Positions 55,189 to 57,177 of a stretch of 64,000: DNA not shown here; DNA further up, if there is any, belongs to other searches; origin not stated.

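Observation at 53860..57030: Opine-dehydrogenase-family oxidoreductase plus B12-binding-domain fusion protein behind a long structured leader with terminator: uncharacterised catabolic module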

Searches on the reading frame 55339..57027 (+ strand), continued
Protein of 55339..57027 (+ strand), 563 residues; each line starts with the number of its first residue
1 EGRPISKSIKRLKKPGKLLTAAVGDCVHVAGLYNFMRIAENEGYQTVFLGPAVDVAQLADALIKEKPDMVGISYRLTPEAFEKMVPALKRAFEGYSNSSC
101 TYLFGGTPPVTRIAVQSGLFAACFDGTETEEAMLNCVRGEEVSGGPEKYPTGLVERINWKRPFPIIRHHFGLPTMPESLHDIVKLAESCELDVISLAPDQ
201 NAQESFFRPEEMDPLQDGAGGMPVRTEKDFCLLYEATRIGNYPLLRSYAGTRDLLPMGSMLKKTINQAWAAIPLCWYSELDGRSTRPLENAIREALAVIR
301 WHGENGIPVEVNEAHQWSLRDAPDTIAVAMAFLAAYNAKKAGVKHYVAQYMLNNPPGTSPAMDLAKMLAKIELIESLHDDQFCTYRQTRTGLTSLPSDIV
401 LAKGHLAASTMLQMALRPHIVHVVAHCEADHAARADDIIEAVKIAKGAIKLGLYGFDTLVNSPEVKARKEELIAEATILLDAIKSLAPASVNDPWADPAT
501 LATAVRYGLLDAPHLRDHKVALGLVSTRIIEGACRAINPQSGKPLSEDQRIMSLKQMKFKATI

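Call 80: search_protein_families(library=pfam, proteins=[L041:7625-8113:+, L041:8110-9294:+, L045:6989-8074:+, L051:6475-7677:+, L030:7652-9031:+, L076:7772-9058:+, L002:2063-3043:+, L060:4937-5326:+, L012:7713-8036:+, L072:7747-9777:+], max_evalue=0.0001)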
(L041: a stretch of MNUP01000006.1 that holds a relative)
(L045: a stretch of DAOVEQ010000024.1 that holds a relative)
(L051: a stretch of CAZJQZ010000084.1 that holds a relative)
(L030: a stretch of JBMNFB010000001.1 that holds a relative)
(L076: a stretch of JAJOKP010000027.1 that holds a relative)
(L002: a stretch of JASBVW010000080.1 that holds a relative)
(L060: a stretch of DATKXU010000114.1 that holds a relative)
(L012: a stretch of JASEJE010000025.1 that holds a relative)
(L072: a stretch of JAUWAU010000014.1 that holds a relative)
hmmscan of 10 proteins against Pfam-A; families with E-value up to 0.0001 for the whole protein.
L041:7625-8113:+ (162 aa): 1 family
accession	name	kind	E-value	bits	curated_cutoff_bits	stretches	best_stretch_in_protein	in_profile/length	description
PF00571.33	CBS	-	3e-25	88.7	24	2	101-155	2-56/57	CBS domain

L041:8110-9294:+ (394 aa): 1 family
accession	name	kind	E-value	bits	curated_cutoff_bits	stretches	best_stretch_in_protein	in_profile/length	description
PF00999.27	Na_H_Exchanger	-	3.8e-35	121.9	26.2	1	11-369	5-363/375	Sodium/hydrogen exchanger, transmembrane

L045:6989-8074:+ (361 aa): 1 family
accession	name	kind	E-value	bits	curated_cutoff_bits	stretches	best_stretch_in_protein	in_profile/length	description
PF14336.11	GLUCM-like_C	-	5.3e-69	233.3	27.9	1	12-331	1-291/291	D-glutamate cyclase-like, C-terminal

L051:6475-7677:+ (400 aa): 2 families
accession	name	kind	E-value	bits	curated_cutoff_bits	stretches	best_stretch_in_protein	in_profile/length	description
PF02786.22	CPSase_L_D2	-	6.4e-07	29.5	19.8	0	264-302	141-179/211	Carbamoyl-phosphate synthase L chain, ATP binding domain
PF15632.11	ATPgrasp_Ter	-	1.4e-05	25.4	29.1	1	266-331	51-112/131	ATP-grasp in the biosynthetic pathway with Ter operon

L030:7652-9031:+ (459 aa): 1 family
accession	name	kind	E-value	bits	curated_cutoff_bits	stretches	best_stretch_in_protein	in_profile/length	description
PF13941.12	MutL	-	4.6e-150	500.8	27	1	4-454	2-450/450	MutL protein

L076:7772-9058:+ (428 aa): 3 families
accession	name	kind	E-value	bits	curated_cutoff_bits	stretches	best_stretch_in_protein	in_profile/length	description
PF00817.25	IMS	-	2.9e-36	125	23.2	1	16-169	1-147/148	impB/mucB/samB family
PF11799.13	IMS_C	-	2.4e-21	76.6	20.7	1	259-366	2-108/109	impB/mucB/samB family C-terminal domain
PF11798.14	IMS_HHH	-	3.8e-07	30.4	24.4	1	182-213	1-32/32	IMS family HHH motif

L002:2063-3043:+ (326 aa): 11 families
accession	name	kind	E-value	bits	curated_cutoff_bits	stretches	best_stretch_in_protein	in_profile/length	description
PF07992.20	Pyr_redox_2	-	2.4e-41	142.5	26.1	1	11-298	1-291/291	Pyridine nucleotide-disulphide oxidoreductase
PF13738.12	Pyr_redox_3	-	5e-24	85.5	30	1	59-281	75-305/305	Pyridine nucleotide-disulphide oxidoreductase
PF00890.30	FAD_binding_2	-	8e-12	45.5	20.4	0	12-42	1-31/414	FAD binding domain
PF03486.20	HI0933_like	-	9.9e-09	35.4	50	0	12-41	2-31/244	HI0933-like protein Rossmann domain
PF12831.13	FAD_oxidored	-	1.6e-08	34.7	27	1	12-46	1-37/416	FAD dependent oxidoreductase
PF00070.33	Pyr_redox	-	1.9e-06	28.7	22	0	153-215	2-69/82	Pyridine nucleotide-disulphide oxidoreductase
PF01134.28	GIDA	-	3e-06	27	22.1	0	12-43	1-32/391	Glucose inhibited division protein A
PF01266.30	DAO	-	4.6e-06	26.8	27.9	0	12-56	1-48/353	FAD dependent oxidoreductase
PF13450.12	NAD_binding_8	-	1.7e-05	25.4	21.9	0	15-45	1-33/68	NAD(P)-binding Rossmann-like domain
PF01946.23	Thi4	-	2e-05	24.4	26.2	0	11-43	18-51/235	Thi4 family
PF13454.12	NAD_binding_9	-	8.5e-05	23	21.8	0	71-119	106-154/155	FAD-NAD(P)-binding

L060:4937-5326:+ (129 aa): 6 families
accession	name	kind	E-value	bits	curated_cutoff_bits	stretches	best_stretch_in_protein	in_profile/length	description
PF00085.26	Thioredoxin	-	3e-34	117.5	23.5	1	24-122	3-101/103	Thioredoxin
PF13098.12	Thioredoxin_2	-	2.2e-08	34.8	27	1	38-119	4-101/104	Thioredoxin-like domain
PF13905.12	Thioredoxin_8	-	2.2e-07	31.6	27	0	41-81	3-45/94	Thioredoxin-like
PF00578.27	AhpC-TSA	-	1.9e-05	25.1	26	1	40-100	26-88/124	AhpC/TSA family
PF14595.12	Thioredoxin_9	-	3.1e-05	24.3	25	1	36-103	39-107/129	Thioredoxin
PF13192.12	Thioredoxin_3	-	4.7e-05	23.8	24.8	1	51-123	10-75/76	Thioredoxin domain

L012:7713-8036:+ (107 aa): 1 family
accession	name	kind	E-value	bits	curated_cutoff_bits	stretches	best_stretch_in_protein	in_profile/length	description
PF01385.25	OrfB_IS605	-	5.6e-10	39.9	30.5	1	48-106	7-68/120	Probable transposase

L072:7747-9777:+ (676 aa): 3 families
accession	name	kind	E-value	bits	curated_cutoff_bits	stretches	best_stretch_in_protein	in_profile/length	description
PF00884.28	Sulfatase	-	2.1e-57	195.2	25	1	37-423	1-301/301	Sulfatase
PF16347.10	SGSH_C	-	1.4e-22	80.9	29.3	1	382-508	12-147/154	N-sulphoglucosamine sulphohydrolase, C-terminal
PF01663.27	Phosphodiest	-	8.6e-12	45.7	23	1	39-109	1-68/342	Type I phosphodiesterase / nucleotide pyrophosphatase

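Call 81: search_protein_families(library=pfam, proteins=[L079:8241-9806:+, L006:8519-9979:+, L039:7884-8585:+, L039:9014-9619:+, L074:7766-8419:+, L074:8374-8760:+, L046:7939-8412:+, L073:7845-8648:+, L014:4725-5381:+, L009:8234-8824:+], max_evalue=0.0001)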
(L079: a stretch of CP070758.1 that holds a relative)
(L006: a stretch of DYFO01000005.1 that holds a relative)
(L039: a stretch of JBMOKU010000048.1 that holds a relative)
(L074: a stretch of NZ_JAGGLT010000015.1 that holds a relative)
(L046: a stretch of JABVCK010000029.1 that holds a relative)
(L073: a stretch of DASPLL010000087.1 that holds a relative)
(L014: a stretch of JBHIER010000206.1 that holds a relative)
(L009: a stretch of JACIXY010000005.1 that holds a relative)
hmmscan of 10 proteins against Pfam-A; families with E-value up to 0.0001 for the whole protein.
L079:8241-9806:+ (521 aa): 2 families
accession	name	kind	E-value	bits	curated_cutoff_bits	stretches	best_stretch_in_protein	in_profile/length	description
PF10503.15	Esterase_PHB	-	7.8e-08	32.2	23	1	52-208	3-155/219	Esterase PHB depolymerase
PF17957.7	Big_7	-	2.2e-07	31.9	24.1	0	319-385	3-65/70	Bacterial Ig domain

L006:8519-9979:+ (486 aa): 1 family
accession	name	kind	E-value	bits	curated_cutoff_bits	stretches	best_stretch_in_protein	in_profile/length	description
PF01678.24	DAP_epimerase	-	9.2e-61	203.7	34.7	2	358-470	2-119/121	Diaminopimelate epimerase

L039:7884-8585:+ (233 aa): 0 families

L039:9014-9619:+ (201 aa): 1 family
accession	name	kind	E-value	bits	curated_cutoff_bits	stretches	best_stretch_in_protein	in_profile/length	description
PF12801.12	Fer4_5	-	3.8e-05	24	22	0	146-188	4-48/48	4Fe-4S binding domain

L074:7766-8419:+ (217 aa): 1 family
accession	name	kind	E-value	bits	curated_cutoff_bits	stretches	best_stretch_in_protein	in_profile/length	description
PF01520.23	Amidase_3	-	4.2e-58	196.7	27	1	3-169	1-173/174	N-acetylmuramoyl-L-alanine amidase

L074:8374-8760:+ (128 aa): 1 family
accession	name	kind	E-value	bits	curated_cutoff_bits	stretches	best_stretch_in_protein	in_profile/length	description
PF09682.15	Phage_holin_6_1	-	4.4e-14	53.1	24.9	1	20-113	3-100/101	Bacteriophage holin of superfamily 6 (Holin_LLH)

L046:7939-8412:+ (157 aa): 1 family
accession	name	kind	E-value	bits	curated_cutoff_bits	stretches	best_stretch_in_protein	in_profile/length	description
PF05598.16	DUF772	-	6.8e-10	39.3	23.1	1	59-128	1-70/74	Transposase domain (DUF772)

L073:7845-8648:+ (267 aa): 2 families
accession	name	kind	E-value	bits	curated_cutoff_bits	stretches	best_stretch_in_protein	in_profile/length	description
PF01614.24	IclR_C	-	4.5e-29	101.7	24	1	92-264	3-174/174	Bacterial transcriptional regulator IclR C-terminal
PF09339.16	HTH_IclR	-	4.6e-09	36.4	22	1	24-72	2-50/52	IclR helix-turn-helix domain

L014:4725-5381:+ (218 aa): 1 family
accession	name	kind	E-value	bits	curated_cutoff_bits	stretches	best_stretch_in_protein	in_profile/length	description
PF02163.28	Peptidase_M50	-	2.3e-10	40.6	27.2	1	8-109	5-100/221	Peptidase family M50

L009:8234-8824:+ (196 aa): 1 family
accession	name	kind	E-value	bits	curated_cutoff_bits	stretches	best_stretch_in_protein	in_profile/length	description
PF20797.2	HepT-like_2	-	4e-28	98.1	27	1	76-182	3-109/110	HepT-like protein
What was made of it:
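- Tried and rejected: Many other neighbours are unrelated and were discarded (calls 80, 81).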

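Call 88: find_encoding_contigs(protein=P0002, flank=3000, max_places=2)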
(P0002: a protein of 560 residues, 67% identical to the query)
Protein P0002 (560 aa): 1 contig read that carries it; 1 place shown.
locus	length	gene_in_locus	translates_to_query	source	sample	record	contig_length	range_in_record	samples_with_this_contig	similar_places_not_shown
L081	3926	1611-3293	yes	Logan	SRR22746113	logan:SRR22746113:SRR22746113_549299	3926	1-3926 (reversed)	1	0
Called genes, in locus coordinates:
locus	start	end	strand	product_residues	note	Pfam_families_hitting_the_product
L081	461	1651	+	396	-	PF01210:NAD_Gly3P_dh_N (weak), PF02558:ApbA, PF03446:NAD_binding_2 (weak), PF02317:Octopine_DH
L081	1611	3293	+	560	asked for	PF02310:B12-binding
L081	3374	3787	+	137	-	PF13522:GATase_6, PF13537:GATase_7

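Call 91: search_protein_representatives(protein=window:55351-57027:+)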
Query: 559 residues. Proteins with E-value up to 0.001 (for the whole library): 760; up to 1e-10: 472; up to 1e-30: 156. The best 150 are listed.
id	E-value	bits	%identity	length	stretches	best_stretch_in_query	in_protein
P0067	3.2e-194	663.2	56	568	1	14-552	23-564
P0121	7.2e-184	629.0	53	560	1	14-549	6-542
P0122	1.6e-173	594.8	53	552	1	13-549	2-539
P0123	3.5e-164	564.0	50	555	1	11-552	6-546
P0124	3.9e-153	527.6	47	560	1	9-550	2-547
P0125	1.7e-145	502.4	44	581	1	13-548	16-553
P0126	2.6e-144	498.4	48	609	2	125-549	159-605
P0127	1.5e-138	479.4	46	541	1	14-549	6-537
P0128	1.8e-138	479.1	46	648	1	10-550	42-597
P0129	1.1e-137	476.5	45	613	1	10-550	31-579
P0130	5.3e-133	461.1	45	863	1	12-531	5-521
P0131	6.2e-133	460.9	47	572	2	160-547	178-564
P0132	1.3e-132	459.8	43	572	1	14-547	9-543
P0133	3.8e-132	458.3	47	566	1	9-550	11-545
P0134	2.8e-127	442.2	40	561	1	13-551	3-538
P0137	5.1e-125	434.8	53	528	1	6-380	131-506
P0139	7.2e-119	414.5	41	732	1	13-551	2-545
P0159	1.6e-68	248.3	36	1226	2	151-505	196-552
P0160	6.4e-66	239.7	35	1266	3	116-473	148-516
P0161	3.7e-65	237.2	40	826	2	142-475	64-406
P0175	3.2e-58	214.3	35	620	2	157-485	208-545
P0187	8.4e-52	193.1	32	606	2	161-546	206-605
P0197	7.0e-47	176.9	38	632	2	161-546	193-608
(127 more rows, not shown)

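Call 92: search_protein_families(library=pfam, proteins=[P0159, P0160, P0130, P0139, P0161, P0175, P0187, P0128, P0197, P0137], max_evalue=0.001)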
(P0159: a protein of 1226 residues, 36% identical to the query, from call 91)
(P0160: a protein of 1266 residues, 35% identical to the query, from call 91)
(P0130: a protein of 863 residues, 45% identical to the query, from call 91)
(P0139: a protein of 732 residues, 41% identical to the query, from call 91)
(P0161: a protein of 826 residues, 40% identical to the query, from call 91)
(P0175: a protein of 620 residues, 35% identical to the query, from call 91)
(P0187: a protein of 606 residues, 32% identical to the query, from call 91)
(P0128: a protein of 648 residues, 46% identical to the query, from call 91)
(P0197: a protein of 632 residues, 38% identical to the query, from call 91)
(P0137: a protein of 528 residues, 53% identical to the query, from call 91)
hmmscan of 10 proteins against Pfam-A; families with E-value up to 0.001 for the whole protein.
P0159 (1226 aa): 2 families
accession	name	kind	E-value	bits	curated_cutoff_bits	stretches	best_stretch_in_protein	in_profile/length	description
PF13941.12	MutL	-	7.2e-76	256.2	27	1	706-1220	1-450/450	MutL protein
PF02310.24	B12-binding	-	1.1e-05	25.7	32.1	1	13-74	2-61/121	B12 binding domain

P0160 (1266 aa): 2 families
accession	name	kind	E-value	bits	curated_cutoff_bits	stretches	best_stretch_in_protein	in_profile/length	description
PF13941.12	MutL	-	2.4e-82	277.5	27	2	679-1009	1-299/450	MutL protein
PF05378.19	Hydant_A_N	-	0.00032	20.9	25.2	0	682-735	4-57/176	Hydantoinase/oxoprolinase N-terminal region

P0130 (863 aa): 4 families
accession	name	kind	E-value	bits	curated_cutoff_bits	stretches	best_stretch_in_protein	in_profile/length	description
PF02955.21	GSH-S_ATP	-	1.1e-15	57.9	23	1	705-839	33-170/175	Prokaryotic glutathione synthetase, ATP-grasp domain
PF08443.16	RimK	-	6.4e-09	36.1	21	1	739-851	70-184/188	RimK-like ATP-grasp domain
PF06368.17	Met_asp_mut_E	-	1.5e-06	27.5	26.6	1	153-517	21-383/441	Methylaspartate mutase E chain (MutE)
PF02310.24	B12-binding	-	1.8e-06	28.2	32.1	1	6-103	2-97/121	B12 binding domain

P0139 (732 aa): 2 families
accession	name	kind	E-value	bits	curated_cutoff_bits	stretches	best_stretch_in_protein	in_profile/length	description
PF02310.24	B12-binding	-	7.4e-07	29.5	32.1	1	2-67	2-67/121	B12 binding domain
PF08291.16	Peptidase_M15_3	-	0.00052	20.6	23.2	0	603-679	27-102/108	Peptidase M15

P0161 (826 aa): 1 family
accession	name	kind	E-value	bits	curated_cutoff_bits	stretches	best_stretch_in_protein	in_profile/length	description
PF13941.12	MutL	-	1.7e-55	189.1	27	1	568-810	1-218/450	MutL protein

P0175 (620 aa): 0 families

P0187 (606 aa): 1 family
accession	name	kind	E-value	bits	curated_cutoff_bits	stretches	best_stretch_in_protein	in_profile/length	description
PF02310.24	B12-binding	-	4.9e-05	23.6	32.1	1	6-63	2-59/121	B12 binding domain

P0128 (648 aa): 1 family
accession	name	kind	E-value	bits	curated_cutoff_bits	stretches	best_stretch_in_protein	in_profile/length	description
PF02310.24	B12-binding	-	1.1e-06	28.9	32.1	1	45-135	2-89/121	B12 binding domain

P0197 (632 aa): 0 families

P0137 (528 aa): 2 families
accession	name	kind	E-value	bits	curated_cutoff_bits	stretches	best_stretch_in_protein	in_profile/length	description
PF02317.23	Octopine_DH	-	2.1e-21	76.9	30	1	5-80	72-149/150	NAD/NADP octopine/nopaline dehydrogenase, alpha-helical domain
PF02310.24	B12-binding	-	1.1e-07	32.1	32.1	1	139-235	2-94/121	B12 binding domain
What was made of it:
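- Closest known: Glutamate mutase. Same: A MutL-type reactivase is associated with both (calls 80, 92).
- A MutL-type reactivase follows the mutase in L030 and is fused to mutase-like proteins P0159, P0160 and P0161 (calls 80, 92).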
